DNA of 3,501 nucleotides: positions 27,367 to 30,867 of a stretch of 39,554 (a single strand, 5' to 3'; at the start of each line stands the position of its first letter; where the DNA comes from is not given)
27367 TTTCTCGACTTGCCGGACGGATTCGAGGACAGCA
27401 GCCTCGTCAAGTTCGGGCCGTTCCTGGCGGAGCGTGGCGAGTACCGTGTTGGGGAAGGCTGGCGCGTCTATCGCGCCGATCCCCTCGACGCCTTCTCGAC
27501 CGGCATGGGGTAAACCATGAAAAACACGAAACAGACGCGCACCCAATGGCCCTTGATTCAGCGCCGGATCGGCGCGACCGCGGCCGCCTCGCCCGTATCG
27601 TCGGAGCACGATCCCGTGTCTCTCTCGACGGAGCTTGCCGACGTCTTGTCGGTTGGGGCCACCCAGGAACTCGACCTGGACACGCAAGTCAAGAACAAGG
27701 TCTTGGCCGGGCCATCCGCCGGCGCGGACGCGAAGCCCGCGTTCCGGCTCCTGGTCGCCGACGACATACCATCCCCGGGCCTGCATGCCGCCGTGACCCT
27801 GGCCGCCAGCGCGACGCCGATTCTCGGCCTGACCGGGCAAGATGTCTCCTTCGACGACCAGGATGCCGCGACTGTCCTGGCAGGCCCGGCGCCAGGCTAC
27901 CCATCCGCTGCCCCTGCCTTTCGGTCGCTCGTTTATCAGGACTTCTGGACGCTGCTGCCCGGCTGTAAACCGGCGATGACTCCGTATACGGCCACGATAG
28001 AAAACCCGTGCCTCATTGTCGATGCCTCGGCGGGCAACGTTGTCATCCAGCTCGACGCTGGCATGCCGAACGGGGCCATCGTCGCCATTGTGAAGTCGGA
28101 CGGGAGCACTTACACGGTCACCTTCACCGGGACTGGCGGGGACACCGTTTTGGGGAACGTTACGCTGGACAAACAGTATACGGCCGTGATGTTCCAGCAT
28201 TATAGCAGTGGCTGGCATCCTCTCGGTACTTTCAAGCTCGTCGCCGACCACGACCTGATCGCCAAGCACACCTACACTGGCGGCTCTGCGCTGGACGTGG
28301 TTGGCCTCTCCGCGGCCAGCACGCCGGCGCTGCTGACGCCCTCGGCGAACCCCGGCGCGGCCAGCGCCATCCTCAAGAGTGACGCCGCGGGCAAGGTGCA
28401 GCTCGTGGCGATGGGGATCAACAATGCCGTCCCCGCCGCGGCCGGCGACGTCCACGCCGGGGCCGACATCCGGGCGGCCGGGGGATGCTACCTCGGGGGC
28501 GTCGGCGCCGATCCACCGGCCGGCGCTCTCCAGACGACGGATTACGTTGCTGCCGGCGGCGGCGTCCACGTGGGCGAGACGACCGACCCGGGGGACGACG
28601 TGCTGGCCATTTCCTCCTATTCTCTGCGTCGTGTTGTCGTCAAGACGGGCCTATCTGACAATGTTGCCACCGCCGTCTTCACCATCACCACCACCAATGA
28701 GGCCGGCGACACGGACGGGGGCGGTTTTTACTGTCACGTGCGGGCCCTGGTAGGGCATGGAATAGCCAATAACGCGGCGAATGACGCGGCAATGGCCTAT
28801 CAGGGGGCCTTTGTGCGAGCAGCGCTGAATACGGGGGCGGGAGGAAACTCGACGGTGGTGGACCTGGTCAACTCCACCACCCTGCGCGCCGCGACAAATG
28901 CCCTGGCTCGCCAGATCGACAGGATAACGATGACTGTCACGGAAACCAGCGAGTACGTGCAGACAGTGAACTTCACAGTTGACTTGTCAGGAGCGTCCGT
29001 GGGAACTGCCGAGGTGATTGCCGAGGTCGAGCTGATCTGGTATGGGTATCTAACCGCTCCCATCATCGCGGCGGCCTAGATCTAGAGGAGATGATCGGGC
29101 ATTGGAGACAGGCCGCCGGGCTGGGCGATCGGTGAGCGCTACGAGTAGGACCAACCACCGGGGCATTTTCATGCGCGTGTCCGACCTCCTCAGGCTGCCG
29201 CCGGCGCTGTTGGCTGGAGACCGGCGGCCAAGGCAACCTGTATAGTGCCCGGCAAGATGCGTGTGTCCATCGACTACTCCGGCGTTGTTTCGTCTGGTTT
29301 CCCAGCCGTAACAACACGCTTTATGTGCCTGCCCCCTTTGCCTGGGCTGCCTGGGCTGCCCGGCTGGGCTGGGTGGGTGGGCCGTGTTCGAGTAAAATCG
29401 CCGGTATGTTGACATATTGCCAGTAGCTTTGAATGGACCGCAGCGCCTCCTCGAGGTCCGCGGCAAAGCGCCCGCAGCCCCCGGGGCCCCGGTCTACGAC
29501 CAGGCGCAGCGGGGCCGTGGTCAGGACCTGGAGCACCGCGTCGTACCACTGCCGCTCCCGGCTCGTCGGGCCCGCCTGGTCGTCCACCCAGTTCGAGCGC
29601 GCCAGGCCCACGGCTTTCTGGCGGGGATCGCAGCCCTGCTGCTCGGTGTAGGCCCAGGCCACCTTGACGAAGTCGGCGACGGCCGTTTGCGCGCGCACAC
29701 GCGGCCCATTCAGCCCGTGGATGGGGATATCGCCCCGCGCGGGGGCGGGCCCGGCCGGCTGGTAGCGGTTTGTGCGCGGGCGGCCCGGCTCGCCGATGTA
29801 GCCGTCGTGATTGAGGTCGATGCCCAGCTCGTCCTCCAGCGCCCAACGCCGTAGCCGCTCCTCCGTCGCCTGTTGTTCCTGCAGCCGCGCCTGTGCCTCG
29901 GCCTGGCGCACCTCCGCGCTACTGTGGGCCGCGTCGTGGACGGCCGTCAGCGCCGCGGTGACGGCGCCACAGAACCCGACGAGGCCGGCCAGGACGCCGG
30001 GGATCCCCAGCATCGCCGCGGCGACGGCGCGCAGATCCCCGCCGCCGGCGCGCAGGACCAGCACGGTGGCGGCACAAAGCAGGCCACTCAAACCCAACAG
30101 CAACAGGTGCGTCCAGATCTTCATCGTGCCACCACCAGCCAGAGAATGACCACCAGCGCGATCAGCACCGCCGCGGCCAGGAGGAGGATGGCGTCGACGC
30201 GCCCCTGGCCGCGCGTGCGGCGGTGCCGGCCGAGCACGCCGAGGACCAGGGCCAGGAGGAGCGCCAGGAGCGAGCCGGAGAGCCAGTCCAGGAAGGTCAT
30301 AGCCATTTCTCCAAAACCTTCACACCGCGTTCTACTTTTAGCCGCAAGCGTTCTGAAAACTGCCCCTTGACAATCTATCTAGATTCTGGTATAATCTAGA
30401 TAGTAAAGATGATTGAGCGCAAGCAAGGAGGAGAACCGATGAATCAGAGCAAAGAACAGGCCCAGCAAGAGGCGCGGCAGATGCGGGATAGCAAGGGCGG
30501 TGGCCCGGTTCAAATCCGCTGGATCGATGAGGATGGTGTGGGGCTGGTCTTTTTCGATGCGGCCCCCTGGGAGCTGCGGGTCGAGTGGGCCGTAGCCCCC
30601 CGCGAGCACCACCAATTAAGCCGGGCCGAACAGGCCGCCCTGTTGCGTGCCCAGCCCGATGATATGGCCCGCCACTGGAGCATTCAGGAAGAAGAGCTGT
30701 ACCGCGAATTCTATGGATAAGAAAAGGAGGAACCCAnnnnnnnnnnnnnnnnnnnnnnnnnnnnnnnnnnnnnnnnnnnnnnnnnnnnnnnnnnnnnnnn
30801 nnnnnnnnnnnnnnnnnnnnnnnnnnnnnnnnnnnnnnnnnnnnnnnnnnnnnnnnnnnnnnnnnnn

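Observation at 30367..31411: Opposite-strand two-gene cassette under a perfect consensus promoter with an inverted-repeat operator (acr-aca-like anti-defence or TA-like module)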

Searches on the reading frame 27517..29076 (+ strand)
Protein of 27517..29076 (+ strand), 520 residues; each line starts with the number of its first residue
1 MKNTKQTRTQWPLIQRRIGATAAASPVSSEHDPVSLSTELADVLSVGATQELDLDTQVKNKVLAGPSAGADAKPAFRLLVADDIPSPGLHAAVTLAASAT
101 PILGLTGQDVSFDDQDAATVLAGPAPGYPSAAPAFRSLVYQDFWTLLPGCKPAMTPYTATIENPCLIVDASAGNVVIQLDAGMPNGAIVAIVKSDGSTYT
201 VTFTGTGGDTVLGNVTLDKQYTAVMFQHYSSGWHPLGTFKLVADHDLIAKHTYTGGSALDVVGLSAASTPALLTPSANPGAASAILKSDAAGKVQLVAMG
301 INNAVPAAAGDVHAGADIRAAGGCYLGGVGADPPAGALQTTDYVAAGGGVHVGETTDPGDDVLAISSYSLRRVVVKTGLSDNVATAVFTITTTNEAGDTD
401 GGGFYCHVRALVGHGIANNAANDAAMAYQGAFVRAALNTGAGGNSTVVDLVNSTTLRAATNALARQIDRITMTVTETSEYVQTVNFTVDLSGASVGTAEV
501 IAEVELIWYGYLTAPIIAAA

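Call 12: search_protein_families(library=phrogs, proteins=[window:27517-29076:+], max_evalue=0.001)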
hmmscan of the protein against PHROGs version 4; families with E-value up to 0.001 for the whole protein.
window:27517-29076:+ (520 aa): 0 families

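Call 119: find_related_loci(query=window:27517-29076:+, collection=viral_contigs, flank=8000)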
Query window:27517-29076:+ (520 aa) in viral_contigs; peptide patterns used: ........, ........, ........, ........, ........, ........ (x = any residue, [..] = any of these).
4 stretches matched a pattern, but none encodes a relative of the query by tblastn (E <= 1e-3).

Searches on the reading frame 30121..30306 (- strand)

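Call 5: search_protein_families(library=pfam, proteins=[window:30121-30306:-], max_evalue=1)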
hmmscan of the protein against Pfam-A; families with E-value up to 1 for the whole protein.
window:30121-30306:- (61 aa): 9 families
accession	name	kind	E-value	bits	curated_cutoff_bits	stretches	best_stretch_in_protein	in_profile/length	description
PF24677.1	DUF7657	-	0.028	13.6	26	1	14-60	218-264/401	Domain of unknown function (DUF7657)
PF12555.13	SteA-like_C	-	0.066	13.7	26.4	1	34-57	10-33/52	SteA-like C-terminal domain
PF05154.21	TM2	-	0.073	13.7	27.9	1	13-57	6-47/51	TM2 domain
PF02656.20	DUF202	-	0.13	13.2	23.4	1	4-52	9-57/68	Domain of unknown function (DUF202)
PF05478.16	Prominin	-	0.15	10.6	34.3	1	15-59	433-482/799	Prominin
PF17304.8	OM14_C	-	0.16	12.9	26.1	1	16-54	18-55/70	Mitochondrial outer membrane protein OM14, C-terminal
PF11992.13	TgpA_N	-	0.23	10.9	30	1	8-56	126-180/333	TgpA N-terminal domain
PF14348.11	DUF4400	-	0.38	10.7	27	1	7-58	111-163/196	Domain of unknown function (DUF4400)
PF13903.11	Claudin_2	-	0.4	10.9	29.1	1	12-56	98-142/192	PMP-22/EMP/MP20/Claudin tight junction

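Call 6: search_protein_families(library=phrogs, proteins=[window:30121-30306:-], max_evalue=1)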
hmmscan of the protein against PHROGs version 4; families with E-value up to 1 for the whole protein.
window:30121-30306:- (61 aa): 2 families
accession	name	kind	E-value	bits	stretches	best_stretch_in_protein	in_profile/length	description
phrog_10292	-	unknown function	0.14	13.1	1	15-54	40-81/136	-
phrog_33436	-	unknown function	0.23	12.6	1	14-55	6-47/117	-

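Call 37: search_protein_families(library=padloc, proteins=[window:30121-30306:-], max_evalue=1)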
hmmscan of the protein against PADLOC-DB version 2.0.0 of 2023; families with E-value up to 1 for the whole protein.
window:30121-30306:- (61 aa): 0 families

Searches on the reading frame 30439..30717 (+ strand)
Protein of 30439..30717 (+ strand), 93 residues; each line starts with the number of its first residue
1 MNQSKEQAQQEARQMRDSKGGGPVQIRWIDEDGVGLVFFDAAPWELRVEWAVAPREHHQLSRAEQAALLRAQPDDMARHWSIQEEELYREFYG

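Call 5: search_protein_families(library=pfam, proteins=[window:30439-30717:+], max_evalue=1)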
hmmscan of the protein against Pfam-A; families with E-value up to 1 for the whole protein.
window:30439-30717:+ (93 aa): 0 families

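Call 6: search_protein_families(library=phrogs, proteins=[window:30439-30717:+], max_evalue=1)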
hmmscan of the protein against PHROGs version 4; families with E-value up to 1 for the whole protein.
window:30439-30717:+ (93 aa): 0 families

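Call 10: search_dna_similar(query=window:30439-30717:+, collection=phages, mode=protein, max_evalue=0.01)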
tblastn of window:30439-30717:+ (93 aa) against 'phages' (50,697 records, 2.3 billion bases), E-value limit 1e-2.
No match.

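Call 15: find_homologous_proteins(query=window:30439-30717:+, max_evalue=0.001)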
Query window:30439-30717:+ (93 aa): 4 proteins with E <= 0.001 among 5 candidates.
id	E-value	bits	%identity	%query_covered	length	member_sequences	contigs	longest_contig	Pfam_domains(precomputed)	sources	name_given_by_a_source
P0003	1.3e-55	203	100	100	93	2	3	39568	-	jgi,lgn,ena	-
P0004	1.7e-43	164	83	100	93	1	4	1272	-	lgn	-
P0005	5.8e-41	156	78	100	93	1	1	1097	-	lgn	-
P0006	2.2e-16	78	85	35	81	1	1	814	-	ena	-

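Call 16: find_encoding_contigs(protein=P0003, flank=10000)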
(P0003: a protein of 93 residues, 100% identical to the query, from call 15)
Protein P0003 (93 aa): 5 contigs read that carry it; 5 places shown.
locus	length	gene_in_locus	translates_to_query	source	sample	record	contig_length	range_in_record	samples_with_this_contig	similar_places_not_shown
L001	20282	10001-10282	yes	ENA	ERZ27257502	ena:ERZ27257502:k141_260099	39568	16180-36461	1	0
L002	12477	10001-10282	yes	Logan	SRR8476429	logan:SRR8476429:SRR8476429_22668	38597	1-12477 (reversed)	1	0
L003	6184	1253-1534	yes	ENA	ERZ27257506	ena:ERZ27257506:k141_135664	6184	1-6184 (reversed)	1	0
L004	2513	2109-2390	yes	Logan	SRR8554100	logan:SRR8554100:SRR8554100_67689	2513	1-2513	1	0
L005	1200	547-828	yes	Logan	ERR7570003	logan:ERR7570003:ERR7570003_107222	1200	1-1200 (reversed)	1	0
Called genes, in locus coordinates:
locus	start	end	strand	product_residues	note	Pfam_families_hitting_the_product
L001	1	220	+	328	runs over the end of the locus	-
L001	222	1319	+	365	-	PF18906:Phage_tube_2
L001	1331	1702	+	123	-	-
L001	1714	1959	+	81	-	-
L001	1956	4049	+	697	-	-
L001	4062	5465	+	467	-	-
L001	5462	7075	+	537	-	-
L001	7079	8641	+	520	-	-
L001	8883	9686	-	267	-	-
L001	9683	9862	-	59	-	-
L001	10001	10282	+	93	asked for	-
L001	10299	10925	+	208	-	-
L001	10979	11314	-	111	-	-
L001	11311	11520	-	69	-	-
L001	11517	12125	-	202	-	-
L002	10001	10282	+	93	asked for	-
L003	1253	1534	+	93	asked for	-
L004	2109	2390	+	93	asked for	-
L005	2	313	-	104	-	?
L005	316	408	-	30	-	-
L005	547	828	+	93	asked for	-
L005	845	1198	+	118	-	?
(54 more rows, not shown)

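Call 17: find_encoding_contigs(protein=P0004, flank=10000)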
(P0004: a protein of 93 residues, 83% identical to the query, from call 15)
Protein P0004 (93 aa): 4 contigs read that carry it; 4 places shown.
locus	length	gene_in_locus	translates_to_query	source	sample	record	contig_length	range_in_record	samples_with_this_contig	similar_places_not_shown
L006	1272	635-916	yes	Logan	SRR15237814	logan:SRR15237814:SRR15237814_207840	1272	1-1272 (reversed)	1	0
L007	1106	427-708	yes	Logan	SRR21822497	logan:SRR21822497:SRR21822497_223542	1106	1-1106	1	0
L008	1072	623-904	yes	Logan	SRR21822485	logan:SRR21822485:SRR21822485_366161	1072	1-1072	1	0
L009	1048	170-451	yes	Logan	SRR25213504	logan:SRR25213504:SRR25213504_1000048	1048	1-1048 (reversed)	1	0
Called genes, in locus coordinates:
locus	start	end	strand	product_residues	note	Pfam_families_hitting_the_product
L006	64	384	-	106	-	-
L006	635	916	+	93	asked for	-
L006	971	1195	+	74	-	-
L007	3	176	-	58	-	?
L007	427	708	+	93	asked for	-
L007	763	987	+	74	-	-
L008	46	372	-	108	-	-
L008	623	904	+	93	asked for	-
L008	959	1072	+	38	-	?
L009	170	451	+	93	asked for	-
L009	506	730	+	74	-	-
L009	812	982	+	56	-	-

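Call 18: find_encoding_contigs(protein=P0005, flank=10000)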
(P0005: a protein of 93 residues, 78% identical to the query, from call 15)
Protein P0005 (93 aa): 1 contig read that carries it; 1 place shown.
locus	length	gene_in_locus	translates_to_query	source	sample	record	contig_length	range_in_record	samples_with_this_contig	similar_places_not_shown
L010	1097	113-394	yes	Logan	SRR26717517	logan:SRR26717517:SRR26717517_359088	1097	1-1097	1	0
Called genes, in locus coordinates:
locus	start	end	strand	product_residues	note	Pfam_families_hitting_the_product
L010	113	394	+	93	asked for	-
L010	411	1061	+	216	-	-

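Call 19: find_encoding_contigs(protein=P0006, flank=10000)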
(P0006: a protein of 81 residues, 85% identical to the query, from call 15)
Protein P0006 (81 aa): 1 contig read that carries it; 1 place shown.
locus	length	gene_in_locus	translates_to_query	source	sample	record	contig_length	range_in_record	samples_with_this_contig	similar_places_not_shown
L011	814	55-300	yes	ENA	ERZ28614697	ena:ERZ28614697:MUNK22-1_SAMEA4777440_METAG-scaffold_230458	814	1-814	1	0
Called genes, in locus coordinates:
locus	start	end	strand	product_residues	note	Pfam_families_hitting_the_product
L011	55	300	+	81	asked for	-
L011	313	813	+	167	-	?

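Call 33: find_homologous_proteins(query=A2, max_evalue=0.01)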
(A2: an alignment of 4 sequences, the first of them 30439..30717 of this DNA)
Query A2 (4 sequences) (93 aa, profile of the alignment): 4 proteins with E <= 0.01 among 309 candidates.
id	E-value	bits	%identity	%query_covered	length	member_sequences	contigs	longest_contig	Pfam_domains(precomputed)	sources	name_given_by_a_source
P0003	1.9e-52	193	100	100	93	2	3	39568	-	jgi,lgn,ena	-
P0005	1.6e-51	190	78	100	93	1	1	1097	-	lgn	-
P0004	2.8e-51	189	83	100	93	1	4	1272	-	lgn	-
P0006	1.9e-32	129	85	35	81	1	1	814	-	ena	-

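Call 36: search_solved_structures(query=A2, max_evalue=10)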
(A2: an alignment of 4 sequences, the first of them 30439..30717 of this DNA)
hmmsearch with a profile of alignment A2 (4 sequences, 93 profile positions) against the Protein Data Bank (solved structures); distinct sequences matched with E-value up to 10: 3.
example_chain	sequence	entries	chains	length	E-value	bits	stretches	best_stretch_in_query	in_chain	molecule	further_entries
8jq3_A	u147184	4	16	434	0.69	13.3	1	24-75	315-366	L-rhamnose isomerase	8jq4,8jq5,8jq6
3jc8_Oa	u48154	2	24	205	1.2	12.5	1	38-87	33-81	PilO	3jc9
9qvv_A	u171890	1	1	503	1.5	12.2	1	22-69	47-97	Chordin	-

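Call 37: search_protein_families(library=padloc, proteins=[window:30439-30717:+], max_evalue=1)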
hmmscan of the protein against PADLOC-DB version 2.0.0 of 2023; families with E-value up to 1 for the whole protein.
window:30439-30717:+ (93 aa): 0 families

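Call 38: find_related_loci(query=A2, collection=viral_contigs, flank=10000)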
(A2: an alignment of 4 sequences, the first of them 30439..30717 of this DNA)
Query A2 (93 aa) in viral_contigs; peptide patterns used: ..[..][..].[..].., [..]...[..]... (x = any residue, [..] = any of these).
19 stretches matched a pattern, but none encodes a relative of the query by tblastn (E <= 1e-3).

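Call 42: find_related_loci(query=A2, collection=metagenome_contigs, flank=10000)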
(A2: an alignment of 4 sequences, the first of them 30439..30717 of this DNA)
Query A2 (93 aa) in metagenome_contigs; peptide patterns used: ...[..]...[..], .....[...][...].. (x = any residue, [..] = any of these).
117 stretches matched a pattern, but none encodes a relative of the query by tblastn (E <= 1e-3).

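Call 43: find_related_loci(query=A2, collection=genome_contigs, flank=10000)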
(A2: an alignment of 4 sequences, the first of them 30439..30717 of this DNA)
Query A2 (93 aa) in genome_contigs; peptide patterns used: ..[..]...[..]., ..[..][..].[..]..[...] (x = any residue, [..] = any of these).
47 stretches matched a pattern, but none encodes a relative of the query by tblastn (E <= 1e-3).

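Call 45: predict_structure(alignment_id=A2)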
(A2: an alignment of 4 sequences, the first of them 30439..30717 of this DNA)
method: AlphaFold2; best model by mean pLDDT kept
length: 93 residues; sequences in the alignment: 4
mean_pLDDT: 55.5   pTM: 0.41
mean pLDDT of the five models: 55.5, 54.1, 53.0, 50.7, 50.3
residues with pLDDT >= 90: 0; 70-90: 9; 50-70: 53; < 50: 31
segments of 3 or more residues with pLDDT < 50: 41-48, 50-52, 54-59, 75-80, 90-93
pLDDT, mean of each block of 10 residues (from residue 1): 65 72 63 58 46 46 53 48 51 43
secondary structure, 60 per line:
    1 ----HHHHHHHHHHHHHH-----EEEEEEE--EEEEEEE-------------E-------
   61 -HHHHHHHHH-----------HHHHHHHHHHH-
elements in order: H5-18 E24-30 E33-39 H62-70 H82-92

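Call 53: fold_search(model_id=the predicted structure, library=pdb)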
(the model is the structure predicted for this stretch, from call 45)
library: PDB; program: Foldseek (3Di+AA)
matches with E <= 10: 169; with E <= 0.001: 0
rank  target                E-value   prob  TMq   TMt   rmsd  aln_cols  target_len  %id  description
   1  6o8w_P                6.4e-01  0.12  0.31  0.27  10.6       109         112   13  Cryo-EM image reconstruction of the 70S Ribosome Enterococcus faecalis Class01 (released 2020-09-23)
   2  3s61_A                1.1e+00  0.08  0.23  0.06  12.6        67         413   18  Reduced Form of Ornithine Hydroxylase (PvdA) from Pseudomonas aeruginosa (released 2011-07-13)
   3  5x8r_w                1.5e+00  0.08  0.24  0.26   8.5        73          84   20  Structure of the 30S small subunit of chloroplast ribosome from spinach (released 2017-06-07)
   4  7v94_A                1.6e+00  0.08  0.27  0.03  12.6        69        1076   22  Cryo-EM structure of the Cas12c2-sgRNA-target DNA ternary complex (released 2022-04-13)
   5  1nkw_M                1.8e+00  0.08  0.29  0.26  10.6        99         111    9  Crystal Structure Of The Large Ribosomal Subunit From Deinococcus Radiodurans (released 2003-02-11)
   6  3g6o_A                2.2e+00  0.06  0.28  0.09  11.7        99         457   17  Crystal structure of P. aeruginosa bacteriophytochrome PaBphP photosensory core domain mutant Q188L (released 2009-09-22)
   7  4y0w_D                2.5e+00  0.18  0.36  0.18   5.7        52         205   21  YeaZ from Pseudomonas aeruginosa (released 2016-01-27)
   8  3tgh                  2.5e+00  0.12  0.30  0.10   8.9        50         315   12  GAP50 the anchor in the inner membrane complex of Plasmodium (released 2012-03-07)
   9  2frx_B                2.5e+00  0.03  0.16  0.05   9.4        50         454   18  Crystal structure of YebU, a m5C RNA methyltransferase from E.coli (released 2006-08-29)
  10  3d7q_A                2.9e+00  0.02  0.20  0.17  13.7        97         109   11  Crystal structure of a xisi-like protein (npun_ar114) from nostoc punctiforme pcc 73102 at 2.30 A resolution (released 2008-06-17)
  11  6spb_O                3.1e+00  0.08  0.34  0.29   7.2        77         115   16  Pseudomonas aeruginosa 50s ribosome from a clinical isolate with a mutation in uL6 (released 2019-10-16)
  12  3uws_C                3.1e+00  0.08  0.31  0.26   6.6        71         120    4  Crystal structure of a clostripain (PARMER_00083) from Parabacteroides merdae ATCC 43184 at 1.70 A resolution (released 2012-06-13)
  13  3nhq_D                3.1e+00  0.06  0.33  0.09  12.2       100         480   18  The dark Pfr structure of the photosensory core module of P. aeruginosa Bacteriophytochrome (released 2011-11-30)
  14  7pel_B                3.1e+00  0.03  0.22  0.12   9.2        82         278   13  CryoEM structure of simian T-cell lymphotropic virus intasome in complex with PP2A regulatory subunit B56 gamma (released 2021-08-25)
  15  8va1_B                3.1e+00  0.02  0.18  0.06  12.2        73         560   14  S. aureus TarL H300N in complex with CDP-ribitol (single tetramer) (released 2024-04-03)
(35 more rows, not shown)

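Call 100: search_protein_families(library=pfam, proteins=[L009:506-727:+, L009:812-979:+], max_evalue=0.01)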
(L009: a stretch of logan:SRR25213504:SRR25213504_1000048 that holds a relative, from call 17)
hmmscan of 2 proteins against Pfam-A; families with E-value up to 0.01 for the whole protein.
L009:506-727:+ (74 aa): 0 families

L009:812-979:+ (56 aa): 0 families

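Call 102: search_protein_families(library=ncbifam, proteins=[window:30439-30717:+], max_evalue=0.01)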
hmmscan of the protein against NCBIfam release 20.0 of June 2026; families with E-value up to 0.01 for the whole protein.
window:30439-30717:+ (93 aa): 0 families
